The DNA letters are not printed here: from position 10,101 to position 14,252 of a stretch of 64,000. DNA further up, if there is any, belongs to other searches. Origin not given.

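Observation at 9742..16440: Accessory segment between ilvD and the K+ channel gene bounded by repeat B1 and repeat A2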

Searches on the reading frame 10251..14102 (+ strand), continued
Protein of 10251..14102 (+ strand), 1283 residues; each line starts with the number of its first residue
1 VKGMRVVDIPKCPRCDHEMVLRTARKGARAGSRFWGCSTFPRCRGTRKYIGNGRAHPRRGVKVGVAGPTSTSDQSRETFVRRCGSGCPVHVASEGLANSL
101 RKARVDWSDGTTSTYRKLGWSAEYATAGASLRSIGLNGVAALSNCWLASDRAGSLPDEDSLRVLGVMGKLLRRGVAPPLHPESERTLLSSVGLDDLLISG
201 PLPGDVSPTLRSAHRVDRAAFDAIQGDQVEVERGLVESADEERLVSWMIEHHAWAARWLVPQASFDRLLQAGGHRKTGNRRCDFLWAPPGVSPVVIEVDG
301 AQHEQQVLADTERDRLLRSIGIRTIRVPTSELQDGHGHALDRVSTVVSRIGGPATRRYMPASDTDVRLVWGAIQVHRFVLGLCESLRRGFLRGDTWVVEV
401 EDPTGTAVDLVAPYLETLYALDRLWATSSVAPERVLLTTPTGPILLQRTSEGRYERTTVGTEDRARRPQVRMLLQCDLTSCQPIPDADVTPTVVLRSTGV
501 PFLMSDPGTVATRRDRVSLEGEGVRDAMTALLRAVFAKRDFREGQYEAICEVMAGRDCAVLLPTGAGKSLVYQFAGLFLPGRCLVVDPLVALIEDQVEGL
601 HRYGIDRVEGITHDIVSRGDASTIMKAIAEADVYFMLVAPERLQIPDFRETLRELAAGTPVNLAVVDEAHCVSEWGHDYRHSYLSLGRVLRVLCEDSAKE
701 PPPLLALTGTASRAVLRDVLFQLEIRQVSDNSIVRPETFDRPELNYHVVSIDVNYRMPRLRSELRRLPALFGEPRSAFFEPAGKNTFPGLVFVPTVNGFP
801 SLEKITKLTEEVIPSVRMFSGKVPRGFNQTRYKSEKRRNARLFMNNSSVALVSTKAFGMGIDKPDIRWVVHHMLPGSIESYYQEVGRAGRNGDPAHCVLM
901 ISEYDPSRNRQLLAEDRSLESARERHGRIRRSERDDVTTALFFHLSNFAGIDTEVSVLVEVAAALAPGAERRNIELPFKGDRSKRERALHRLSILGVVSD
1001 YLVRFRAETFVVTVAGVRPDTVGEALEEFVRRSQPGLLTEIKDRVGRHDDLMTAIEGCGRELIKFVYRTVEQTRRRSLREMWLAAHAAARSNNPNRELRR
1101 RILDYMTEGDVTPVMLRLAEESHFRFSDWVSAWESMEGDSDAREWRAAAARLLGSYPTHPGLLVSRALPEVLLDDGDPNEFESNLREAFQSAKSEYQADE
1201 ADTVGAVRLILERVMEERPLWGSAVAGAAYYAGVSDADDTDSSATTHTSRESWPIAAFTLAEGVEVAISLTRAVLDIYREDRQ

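Call 18: find_encoding_contigs(protein=P0075, flank=10000, max_places=3)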
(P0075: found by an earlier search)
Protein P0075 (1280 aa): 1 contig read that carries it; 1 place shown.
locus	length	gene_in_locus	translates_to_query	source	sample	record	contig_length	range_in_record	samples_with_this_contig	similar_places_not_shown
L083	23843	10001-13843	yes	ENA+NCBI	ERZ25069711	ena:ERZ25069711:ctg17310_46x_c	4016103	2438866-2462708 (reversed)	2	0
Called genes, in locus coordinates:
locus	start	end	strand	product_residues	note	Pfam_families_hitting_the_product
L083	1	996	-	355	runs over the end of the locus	PF00180:Iso_dh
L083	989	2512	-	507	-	PF00682:HMGL-like, PF22617:HCS_D2, PF08502:LeuA_dimer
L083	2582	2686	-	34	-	-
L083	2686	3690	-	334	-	PF03446:NAD_binding_2 (weak), PF07991:KARI_N, PF01450:KARI_C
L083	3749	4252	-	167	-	PF01842:ACT, PF13291:ACT_4 (weak), PF22629:ACT_AHAS_ss, PF13710:ACT_5, PF10369:ALS_ss_C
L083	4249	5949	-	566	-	PF02776:TPP_enzyme_N, PF00205:TPP_enzyme_M, PF02775:TPP_enzyme_C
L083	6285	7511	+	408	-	PF05991:NYN_YacP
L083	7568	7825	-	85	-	PF11146:DUF2905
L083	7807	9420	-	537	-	PF00920:ILVD_EDD_N, PF24877:ILV_EDD_C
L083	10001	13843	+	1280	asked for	PF01396:Zn_ribbon_Top1, PF04480:DUF559 (faint), PF00270:DEAD, PF00271:Helicase_C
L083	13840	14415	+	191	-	-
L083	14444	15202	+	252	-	-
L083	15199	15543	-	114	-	-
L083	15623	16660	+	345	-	PF00676:E1_dh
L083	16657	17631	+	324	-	PF02779:Transket_pyr, PF02780:Transketolase_C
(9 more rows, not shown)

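Call 24: find_encoding_contigs(protein=P0008, flank=7000, max_places=2)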
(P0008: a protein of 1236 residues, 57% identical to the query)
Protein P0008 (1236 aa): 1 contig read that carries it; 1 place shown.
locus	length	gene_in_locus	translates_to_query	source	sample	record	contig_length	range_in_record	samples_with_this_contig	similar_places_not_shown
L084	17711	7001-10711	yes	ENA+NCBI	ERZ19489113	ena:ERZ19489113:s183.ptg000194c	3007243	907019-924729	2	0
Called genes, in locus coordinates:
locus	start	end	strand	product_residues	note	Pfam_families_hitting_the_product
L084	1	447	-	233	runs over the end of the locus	PF02607:B12-binding_2, PF02310:B12-binding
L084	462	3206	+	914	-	PF01266:DAO, PF16350:FAO_M, PF01571:GCV_T, PF08669:GCV_T_C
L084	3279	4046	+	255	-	PF01012:ETF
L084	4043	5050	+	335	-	PF01012:ETF, PF00766:ETF_alpha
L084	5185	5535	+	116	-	PF12844:HTH_19 (faint), PF13560:HTH_31, PF01381:HTH_3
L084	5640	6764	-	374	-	PF01571:GCV_T, PF08669:GCV_T_C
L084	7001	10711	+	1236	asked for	PF04480:DUF559 (weak), PF00270:DEAD, PF00271:Helicase_C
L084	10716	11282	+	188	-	-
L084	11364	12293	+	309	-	PF05853:BKACE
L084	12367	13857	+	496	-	PF02737:3HCDH_N, PF00725:3HCDH, PF13279:4HBT_2, PF03061:4HBT (weak)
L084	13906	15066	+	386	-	PF02771:Acyl-CoA_dh_N, PF02770:Acyl-CoA_dh_M, PF00441:Acyl-CoA_dh_1, PF08028:Acyl-CoA_dh_2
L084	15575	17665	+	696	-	PF13380:CoA_binding_2, PF13607:Succ_CoA_lig, PF13549:ATP-grasp_5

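Call 25: find_encoding_contigs(protein=P0024, flank=7000, max_places=2)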
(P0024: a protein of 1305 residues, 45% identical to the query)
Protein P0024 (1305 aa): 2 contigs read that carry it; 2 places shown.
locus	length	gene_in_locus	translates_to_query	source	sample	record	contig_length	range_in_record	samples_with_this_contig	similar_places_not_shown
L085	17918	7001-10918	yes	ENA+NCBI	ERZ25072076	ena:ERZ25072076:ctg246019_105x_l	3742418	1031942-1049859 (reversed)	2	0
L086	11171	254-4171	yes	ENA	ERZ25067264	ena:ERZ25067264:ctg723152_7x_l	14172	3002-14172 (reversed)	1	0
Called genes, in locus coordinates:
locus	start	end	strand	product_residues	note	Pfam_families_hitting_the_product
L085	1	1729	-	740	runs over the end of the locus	PF00580:UvrD-helicase, PF13245:AAA_19, PF13604:AAA_30 (faint), PF13361:UvrD_C, PF13538:UvrD_C_2 (weak), PF21196:PcrA_UvrD_tudor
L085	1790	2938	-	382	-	PF13784:Fic_N, PF02661:Fic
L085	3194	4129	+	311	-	PF00296:Bac_luciferase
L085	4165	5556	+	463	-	PF00291:PALP, PF00571:CBS (faint)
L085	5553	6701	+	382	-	PF01053:Cys_Met_Meta_PP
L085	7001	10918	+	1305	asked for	PF01396:Zn_ribbon_Top1, PF00270:DEAD, PF00271:Helicase_C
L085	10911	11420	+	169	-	-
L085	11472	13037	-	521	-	PF00117:GATase, PF07722:Peptidase_C26 (weak), PF00958:GMP_synt_C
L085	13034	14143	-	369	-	PF00478:IMPDH, PF01070:FMN_dh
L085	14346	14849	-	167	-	PF00293:NUDIX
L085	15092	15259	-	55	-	-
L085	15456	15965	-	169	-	PF12728:HTH_17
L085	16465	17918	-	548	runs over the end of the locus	PF00118:Cpn60_TCP1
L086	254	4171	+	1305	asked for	PF01396:Zn_ribbon_Top1, PF00270:DEAD, PF00271:Helicase_C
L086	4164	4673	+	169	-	-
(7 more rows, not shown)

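Call 26: find_encoding_contigs(protein=P0006, flank=7000, max_places=2)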
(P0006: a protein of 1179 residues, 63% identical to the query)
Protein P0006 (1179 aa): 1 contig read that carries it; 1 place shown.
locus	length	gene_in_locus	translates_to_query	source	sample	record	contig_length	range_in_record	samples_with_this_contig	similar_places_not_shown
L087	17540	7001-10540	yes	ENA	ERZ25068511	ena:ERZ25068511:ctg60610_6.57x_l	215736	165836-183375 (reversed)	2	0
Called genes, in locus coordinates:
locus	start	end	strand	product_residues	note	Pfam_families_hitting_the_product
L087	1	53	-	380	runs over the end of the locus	PF01757:Acyl_transf_3 (weak), PF04235:DUF418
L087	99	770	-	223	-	PF03737:RraA-like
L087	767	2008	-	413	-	PF04389:Peptidase_M28 (weak), PF01546:Peptidase_M20, PF07687:M20_dimer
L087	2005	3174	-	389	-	PF00155:Aminotran_1_2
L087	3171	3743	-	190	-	PF01243:PNPOx_N, PF12900:Pyridox_ox_2 (faint)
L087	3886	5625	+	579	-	PF02129:Peptidase_S15, PF08530:PepX_C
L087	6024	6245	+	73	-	PF13635:DUF4143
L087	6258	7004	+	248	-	PF13635:DUF4143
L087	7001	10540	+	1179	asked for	PF00270:DEAD, PF00271:Helicase_C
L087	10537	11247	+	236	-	-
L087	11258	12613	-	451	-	PF01266:DAO (faint), PF07992:Pyr_redox_2, PF13738:Pyr_redox_3 (weak), PF00070:Pyr_redox, PF02852:Pyr_redox_dim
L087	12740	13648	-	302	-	-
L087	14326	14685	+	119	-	-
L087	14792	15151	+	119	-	PF07110:EthD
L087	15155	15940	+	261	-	PF00106:adh_short, PF08659:KR, PF23441:SDR (weak), PF13561:adh_short_C2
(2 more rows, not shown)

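Call 38: search_solved_structures(query=window:10260-14099:+, max_evalue=0.01)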
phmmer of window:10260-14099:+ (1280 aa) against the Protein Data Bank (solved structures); distinct sequences matched with E-value up to 0.01: 91 (the best 60 are shown).
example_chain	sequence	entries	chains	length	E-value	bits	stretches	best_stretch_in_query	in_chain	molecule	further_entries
1oyw_A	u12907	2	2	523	3.4e-52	180.6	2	527-746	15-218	ATP-dependent DNA helicase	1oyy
4tmu_A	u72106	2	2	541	6.4e-50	173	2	527-746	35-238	RecQ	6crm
4q47_A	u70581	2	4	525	1.4e-48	168.6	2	522-746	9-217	DNA helicase RecQ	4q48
7auc_A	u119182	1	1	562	5.9e-48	166.5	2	525-746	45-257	Bloom syndrome protein,Bloom syndrome protein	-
7aud_A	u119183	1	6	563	8.1e-48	166.1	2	525-746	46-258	Bloom syndrome protein,Bloom syndrome protein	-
4cgz_A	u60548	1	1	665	1.6e-47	165.1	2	526-746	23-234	BLOOM'S SYNDROME HELICASE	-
4o3m_A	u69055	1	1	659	1.6e-47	165.1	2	526-746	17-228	Bloom syndrome protein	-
4cdg_A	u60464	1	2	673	1.7e-47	165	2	526-746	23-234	BLOOM SYNDROME PROTEIN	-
5lst_A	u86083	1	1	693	1.6e-41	145.2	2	535-726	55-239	ATP-dependent DNA helicase Q4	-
5lb3_B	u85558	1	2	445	4.7e-39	137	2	527-724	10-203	ATP-dependent DNA helicase Q5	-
5lb5_A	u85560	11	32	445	4.7e-39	137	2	527-724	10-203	ATP-dependent DNA helicase Q5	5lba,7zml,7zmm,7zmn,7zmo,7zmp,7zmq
7zms_A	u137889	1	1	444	4.8e-39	137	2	528-724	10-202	ATP-dependent DNA helicase Q5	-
8rl5_A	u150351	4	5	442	4.9e-39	137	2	528-724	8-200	ATP-dependent DNA helicase Q5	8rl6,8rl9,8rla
5lb8_A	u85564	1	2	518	8.3e-39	136.2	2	528-724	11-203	ATP-dependent DNA helicase Q5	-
8qq2_R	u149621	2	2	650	1.8e-38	135.1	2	528-724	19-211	ATP-dependent DNA helicase Q5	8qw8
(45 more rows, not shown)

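Call 54: search_dna_similar(query=window:10260-14099:+, collection=phages, mode=protein, max_rows=10)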
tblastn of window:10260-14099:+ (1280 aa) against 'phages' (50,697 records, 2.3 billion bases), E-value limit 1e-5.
Records with a match: 26; places in all: 26; records where one place covers at least 80% of the query: 0.
Best place of each record, by identity: <60% 26.
By first word of the organism name: Listeria 12; Bacteriophage 4; Enterococcus 3; Staphylococcus 3; Salmonella 2; Acinetobacter 2.
By host as written in the record: Listeria monocytogenes 12; - 5; Staphylococcus aureus 3; Enterococcus faecalis 2; Homo sapiens 2; Acinetobacter baumannii DSM 30007 2.
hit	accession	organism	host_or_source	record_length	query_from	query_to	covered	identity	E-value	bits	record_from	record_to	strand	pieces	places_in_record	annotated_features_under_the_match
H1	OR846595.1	Enterococcus phage Efs 1-1-1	Enterococcus faecalis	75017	524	902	30%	34.1%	4e-50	202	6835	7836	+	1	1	record has no annotation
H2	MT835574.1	Bacteriophage sp.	human fecal samples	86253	517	892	29%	34.2%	2e-37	160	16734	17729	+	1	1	record has no annotation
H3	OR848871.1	Listeria phage LM 4-14-1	Listeria monocytogenes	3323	527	916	30%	32.7%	4e-49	196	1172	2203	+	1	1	record has no annotation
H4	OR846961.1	Listeria phage LM 4-11-1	Listeria monocytogenes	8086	527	916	30%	32.7%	1e-48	196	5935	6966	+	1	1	record has no annotation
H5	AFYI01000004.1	Salmonella enterica subsp. enterica serovar Infantis str. ...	Homo sapiens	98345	528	904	29%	33.5%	6e-44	181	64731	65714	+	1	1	ATP-dependent DNA helicase RecQ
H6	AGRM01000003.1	Salmonella enterica subsp. houtenae str. ATCC BAA-1581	Homo sapiens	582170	528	904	29%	33.5%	2e-43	180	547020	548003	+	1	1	ATP-dependent DNA helicase RecQ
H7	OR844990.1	Staphylococcus phage SA 1306 Kay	Staphylococcus aureus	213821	510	902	31%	31.8%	8e-44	181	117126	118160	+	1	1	record has no annotation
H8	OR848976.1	Listeria phage LM 4-14-1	Listeria monocytogenes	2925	527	916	30%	31.9%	2e-49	196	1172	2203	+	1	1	record has no annotation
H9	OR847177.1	Listeria phage LM 4-11-1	Listeria monocytogenes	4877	527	916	30%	31.9%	8e-49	196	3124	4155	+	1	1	record has no annotation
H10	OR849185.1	Listeria phage LM 4-14-1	Listeria monocytogenes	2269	529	913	30%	31.0%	2e-44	179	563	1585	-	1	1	record has no annotation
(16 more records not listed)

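Call 55: search_dna_similar(query=window:10260-14099:+, collection=plasmids, mode=protein, max_rows=10)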
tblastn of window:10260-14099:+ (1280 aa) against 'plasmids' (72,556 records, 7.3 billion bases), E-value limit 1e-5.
Records with a match: 267; places in all: 289; records where one place covers at least 80% of the query: 0.
Best place of each record, by identity: 60-80% 12; <60% 255.
By first word of the organism name: Thermus 20; Pseudoalteromonas 14; Escherichia 11; Vibrio 11; Paraburkholderia 8; Deinococcus 8; Rhizobium 8; Nostoc 7; Klebsiella 5; Caballeronia 5; and 104 more.
By predicted mobility (MOB-suite, as given by PLSDB): non-mobilizable 209; mobilizable 34; conjugative 24.
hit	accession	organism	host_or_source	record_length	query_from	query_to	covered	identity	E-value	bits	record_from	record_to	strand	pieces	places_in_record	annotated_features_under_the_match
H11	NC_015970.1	Rhodothermus marinus SG0.5JP17-172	-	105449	524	1078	43%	34.9%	2e-86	318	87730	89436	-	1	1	RecQ family ATP-dependent DNA helicase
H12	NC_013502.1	Rhodothermus marinus DSM 4252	-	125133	524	1078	43%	34.8%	2e-86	318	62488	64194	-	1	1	RecQ family ATP-dependent DNA helicase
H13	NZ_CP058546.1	Klebsiella pneumoniae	Manis javanica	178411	502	1119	48%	27.8%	1e-56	224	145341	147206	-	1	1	RecQ family ATP-dependent DNA helicase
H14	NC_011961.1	Thermomicrobium roseum DSM 5159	-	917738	533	1058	41%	32.3%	3e-52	210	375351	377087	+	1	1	DEAD/DEAH box helicase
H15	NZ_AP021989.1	Raoultella ornithinolytica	-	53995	502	1119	48%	27.2%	6e-56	222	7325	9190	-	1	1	RecQ family ATP-dependent DNA helicase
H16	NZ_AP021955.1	Klebsiella quasipneumoniae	-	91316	502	1119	48%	27.2%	6e-56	222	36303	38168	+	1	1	RecQ family ATP-dependent DNA helicase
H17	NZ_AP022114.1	Klebsiella quasipneumoniae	-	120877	502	1119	48%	27.2%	6e-56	222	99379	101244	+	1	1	RecQ family ATP-dependent DNA helicase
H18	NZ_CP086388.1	Escherichia coli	Chroicocephalus novaehollandiae,cell ...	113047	519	1119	47%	27.9%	1e-31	228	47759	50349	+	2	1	helicase-related protein | HAD-IA family hydrolase | IS1-like element IS1B family transposase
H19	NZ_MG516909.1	Escherichia coli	silver gull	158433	519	1119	47%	27.9%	1e-31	228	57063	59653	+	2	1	helicase-related protein | HAD-IA family hydrolase | IS1-like element IS1B family transposase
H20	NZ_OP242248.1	Escherichia coli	Homo sapiens,stool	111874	519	1119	47%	27.6%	7e-55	219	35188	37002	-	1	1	RecQ family ATP-dependent DNA helicase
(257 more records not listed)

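Call 56: get_annotated_region(hit=H13, flank=5000)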
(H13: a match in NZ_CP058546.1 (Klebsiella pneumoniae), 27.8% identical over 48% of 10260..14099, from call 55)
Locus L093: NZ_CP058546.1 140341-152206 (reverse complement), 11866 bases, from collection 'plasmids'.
description: Klebsiella pneumoniae strain S161-2 plasmid pS161-2.2, complete sequence
organism: Klebsiella pneumoniae (NCBI taxid 573)
taxonomy: Bacteria; Pseudomonadota; Gammaproteobacteria; Enterobacterales; Enterobacteriaceae; Klebsiella; Klebsiella pneumoniae
host: -; source: Manis javanica; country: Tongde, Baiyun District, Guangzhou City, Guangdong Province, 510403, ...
typing (MOB-suite, as given by PLSDB): non-mobilizable; replicon IncFIB,IncHI1B
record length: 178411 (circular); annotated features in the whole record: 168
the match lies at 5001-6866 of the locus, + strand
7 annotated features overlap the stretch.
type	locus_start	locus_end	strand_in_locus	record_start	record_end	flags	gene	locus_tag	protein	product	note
CDS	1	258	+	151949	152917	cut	-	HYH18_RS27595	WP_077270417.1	IS5 family transposase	-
CDS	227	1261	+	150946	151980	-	-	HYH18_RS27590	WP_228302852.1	IS110 family transposase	-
CDS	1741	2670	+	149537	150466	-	-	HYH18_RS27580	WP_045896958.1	DNA-processing protein DprA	GO:0009294 - DNA-mediated transformation [Evidence IEA]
CDS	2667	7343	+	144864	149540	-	-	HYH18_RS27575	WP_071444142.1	RecQ family ATP-dependent DNA helicase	GO:0006310 - DNA recombination [Evidence IEA]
CDS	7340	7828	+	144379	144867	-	-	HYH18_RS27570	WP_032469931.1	hypothetical protein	-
CDS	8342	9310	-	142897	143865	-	-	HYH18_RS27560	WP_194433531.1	IS5-like element IS903B family transposase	GO:0006313 - DNA transposition [Evidence IEA]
CDS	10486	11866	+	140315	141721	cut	-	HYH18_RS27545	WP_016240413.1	ISNCY family transposase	-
